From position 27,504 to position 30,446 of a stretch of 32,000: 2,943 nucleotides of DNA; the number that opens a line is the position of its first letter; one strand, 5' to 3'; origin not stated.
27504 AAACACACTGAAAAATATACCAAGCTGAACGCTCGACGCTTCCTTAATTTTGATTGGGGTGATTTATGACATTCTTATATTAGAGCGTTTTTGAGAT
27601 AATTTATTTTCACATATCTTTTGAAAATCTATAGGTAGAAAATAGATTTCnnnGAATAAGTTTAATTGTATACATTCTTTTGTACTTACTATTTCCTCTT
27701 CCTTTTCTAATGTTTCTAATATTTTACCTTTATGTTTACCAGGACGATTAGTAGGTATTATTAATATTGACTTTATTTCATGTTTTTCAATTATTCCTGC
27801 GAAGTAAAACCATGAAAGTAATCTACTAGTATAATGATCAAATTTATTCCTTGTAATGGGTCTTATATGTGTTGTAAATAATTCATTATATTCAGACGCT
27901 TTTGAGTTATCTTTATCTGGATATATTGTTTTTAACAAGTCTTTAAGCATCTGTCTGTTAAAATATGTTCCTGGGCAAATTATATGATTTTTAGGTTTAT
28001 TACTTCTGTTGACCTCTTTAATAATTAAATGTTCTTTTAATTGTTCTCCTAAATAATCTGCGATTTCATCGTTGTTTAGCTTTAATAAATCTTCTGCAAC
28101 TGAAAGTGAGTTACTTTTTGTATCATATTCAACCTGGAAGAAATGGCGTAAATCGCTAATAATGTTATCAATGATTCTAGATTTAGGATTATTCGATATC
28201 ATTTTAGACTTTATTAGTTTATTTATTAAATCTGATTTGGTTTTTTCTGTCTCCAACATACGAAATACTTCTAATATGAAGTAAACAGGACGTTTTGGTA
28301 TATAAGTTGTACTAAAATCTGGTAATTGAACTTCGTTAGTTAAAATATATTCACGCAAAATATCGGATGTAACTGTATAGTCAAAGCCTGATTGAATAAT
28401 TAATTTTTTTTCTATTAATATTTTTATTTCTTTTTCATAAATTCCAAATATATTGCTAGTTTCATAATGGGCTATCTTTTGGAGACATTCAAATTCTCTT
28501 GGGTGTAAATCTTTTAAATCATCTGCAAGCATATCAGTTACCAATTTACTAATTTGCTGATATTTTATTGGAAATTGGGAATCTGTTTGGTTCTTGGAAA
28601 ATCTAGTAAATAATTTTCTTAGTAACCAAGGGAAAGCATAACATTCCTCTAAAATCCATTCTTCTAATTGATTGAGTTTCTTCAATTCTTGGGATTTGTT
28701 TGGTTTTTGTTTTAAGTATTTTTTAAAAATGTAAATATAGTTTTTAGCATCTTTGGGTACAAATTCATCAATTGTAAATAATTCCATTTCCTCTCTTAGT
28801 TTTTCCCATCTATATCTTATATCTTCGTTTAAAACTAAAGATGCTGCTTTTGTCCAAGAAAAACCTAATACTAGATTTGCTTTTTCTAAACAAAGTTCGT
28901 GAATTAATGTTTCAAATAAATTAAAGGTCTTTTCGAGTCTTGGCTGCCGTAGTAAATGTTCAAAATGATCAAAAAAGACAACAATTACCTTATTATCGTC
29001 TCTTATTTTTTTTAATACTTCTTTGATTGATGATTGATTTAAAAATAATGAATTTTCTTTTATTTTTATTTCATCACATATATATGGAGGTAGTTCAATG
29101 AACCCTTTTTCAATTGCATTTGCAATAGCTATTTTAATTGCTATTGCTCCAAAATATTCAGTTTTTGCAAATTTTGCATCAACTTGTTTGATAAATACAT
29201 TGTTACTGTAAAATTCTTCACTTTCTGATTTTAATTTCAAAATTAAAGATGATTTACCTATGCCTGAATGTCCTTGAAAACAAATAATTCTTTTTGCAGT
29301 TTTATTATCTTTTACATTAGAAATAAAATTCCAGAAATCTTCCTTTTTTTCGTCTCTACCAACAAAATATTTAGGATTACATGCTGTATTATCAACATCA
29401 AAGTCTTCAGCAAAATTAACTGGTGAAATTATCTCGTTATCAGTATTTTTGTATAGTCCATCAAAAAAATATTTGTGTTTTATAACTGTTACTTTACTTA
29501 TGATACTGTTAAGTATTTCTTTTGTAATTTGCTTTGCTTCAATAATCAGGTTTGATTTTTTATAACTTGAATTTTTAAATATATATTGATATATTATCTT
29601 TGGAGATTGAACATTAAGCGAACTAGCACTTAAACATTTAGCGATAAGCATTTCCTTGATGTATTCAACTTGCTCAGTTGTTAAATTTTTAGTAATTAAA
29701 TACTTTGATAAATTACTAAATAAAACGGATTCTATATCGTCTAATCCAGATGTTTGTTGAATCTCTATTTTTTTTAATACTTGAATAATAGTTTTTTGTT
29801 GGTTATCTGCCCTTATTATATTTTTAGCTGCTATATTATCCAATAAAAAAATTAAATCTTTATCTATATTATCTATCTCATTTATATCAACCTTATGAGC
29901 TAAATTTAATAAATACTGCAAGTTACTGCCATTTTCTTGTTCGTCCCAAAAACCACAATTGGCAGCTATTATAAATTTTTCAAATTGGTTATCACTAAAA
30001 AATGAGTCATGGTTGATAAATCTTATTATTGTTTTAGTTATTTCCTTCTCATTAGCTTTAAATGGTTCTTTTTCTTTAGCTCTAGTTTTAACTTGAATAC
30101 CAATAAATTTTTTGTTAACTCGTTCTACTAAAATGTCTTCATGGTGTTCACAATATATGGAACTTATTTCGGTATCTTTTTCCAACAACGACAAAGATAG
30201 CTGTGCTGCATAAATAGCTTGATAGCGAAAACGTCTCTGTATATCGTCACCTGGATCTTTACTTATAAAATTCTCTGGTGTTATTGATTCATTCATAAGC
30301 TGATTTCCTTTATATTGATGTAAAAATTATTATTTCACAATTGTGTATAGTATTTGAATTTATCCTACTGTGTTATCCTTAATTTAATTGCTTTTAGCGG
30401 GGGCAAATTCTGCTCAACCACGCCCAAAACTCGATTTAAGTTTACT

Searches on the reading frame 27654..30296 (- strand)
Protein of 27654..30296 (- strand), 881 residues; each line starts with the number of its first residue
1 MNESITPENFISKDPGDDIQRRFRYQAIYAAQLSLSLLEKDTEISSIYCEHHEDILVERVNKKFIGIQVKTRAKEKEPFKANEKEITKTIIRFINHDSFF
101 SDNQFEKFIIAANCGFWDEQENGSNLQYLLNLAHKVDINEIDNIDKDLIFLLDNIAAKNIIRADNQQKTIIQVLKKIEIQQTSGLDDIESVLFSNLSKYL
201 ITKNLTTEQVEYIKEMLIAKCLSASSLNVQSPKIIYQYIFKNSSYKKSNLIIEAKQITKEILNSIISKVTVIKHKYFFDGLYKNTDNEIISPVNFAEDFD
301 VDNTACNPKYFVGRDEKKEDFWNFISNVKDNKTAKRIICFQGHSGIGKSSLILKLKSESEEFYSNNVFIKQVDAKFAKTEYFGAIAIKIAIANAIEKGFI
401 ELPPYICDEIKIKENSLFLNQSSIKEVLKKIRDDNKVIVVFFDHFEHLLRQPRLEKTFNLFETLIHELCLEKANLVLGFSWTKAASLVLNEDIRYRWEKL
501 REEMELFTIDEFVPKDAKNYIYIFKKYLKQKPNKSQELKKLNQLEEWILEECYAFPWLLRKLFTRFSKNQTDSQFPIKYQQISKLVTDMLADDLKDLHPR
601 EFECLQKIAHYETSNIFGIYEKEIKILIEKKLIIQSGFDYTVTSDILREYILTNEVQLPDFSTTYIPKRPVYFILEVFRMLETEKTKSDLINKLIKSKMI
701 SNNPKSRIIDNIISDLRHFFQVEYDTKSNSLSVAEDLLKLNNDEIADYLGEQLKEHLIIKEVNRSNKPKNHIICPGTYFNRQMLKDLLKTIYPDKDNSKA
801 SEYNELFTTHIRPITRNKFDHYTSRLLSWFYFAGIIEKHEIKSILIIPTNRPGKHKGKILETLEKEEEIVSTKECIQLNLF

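Call 7: search_protein_families(library=pfam, proteins=[window:27654-30296:-], max_evalue=0.01)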
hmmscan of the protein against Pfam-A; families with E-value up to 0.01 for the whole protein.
window:27654-30296:- (881 aa): 5 families
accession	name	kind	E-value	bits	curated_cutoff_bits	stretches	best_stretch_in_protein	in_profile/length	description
PF14130.12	Cap4_nuclease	-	1.4e-21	78.1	26.2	1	14-225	1-200/200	Cap4, dsDNA endonuclease domain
PF20703.3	nSTAND1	-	0.00012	22.3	27.1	1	308-478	13-158/379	Novel STAND NTPase 1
PF03193.22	RsgA_GTPase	-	0.00017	21.9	30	1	332-359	103-130/174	RsgA GTPase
PF13191.12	AAA_16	-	0.00059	20.8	32.6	1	311-449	2-145/167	AAA ATPase domain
PF05729.18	NACHT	-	0.0075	16.6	26.7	0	336-358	1-23/167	NACHT domain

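Call 62: search_protein_families(library=padloc, proteins=[window:27654-30296:-], max_evalue=0.01)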
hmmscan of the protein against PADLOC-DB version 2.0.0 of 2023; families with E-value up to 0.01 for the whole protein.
window:27654-30296:- (881 aa): 1 family
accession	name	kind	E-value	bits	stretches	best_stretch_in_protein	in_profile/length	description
PDLC03848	LmuA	-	6.7e-11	41.1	1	14-339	7-272/373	-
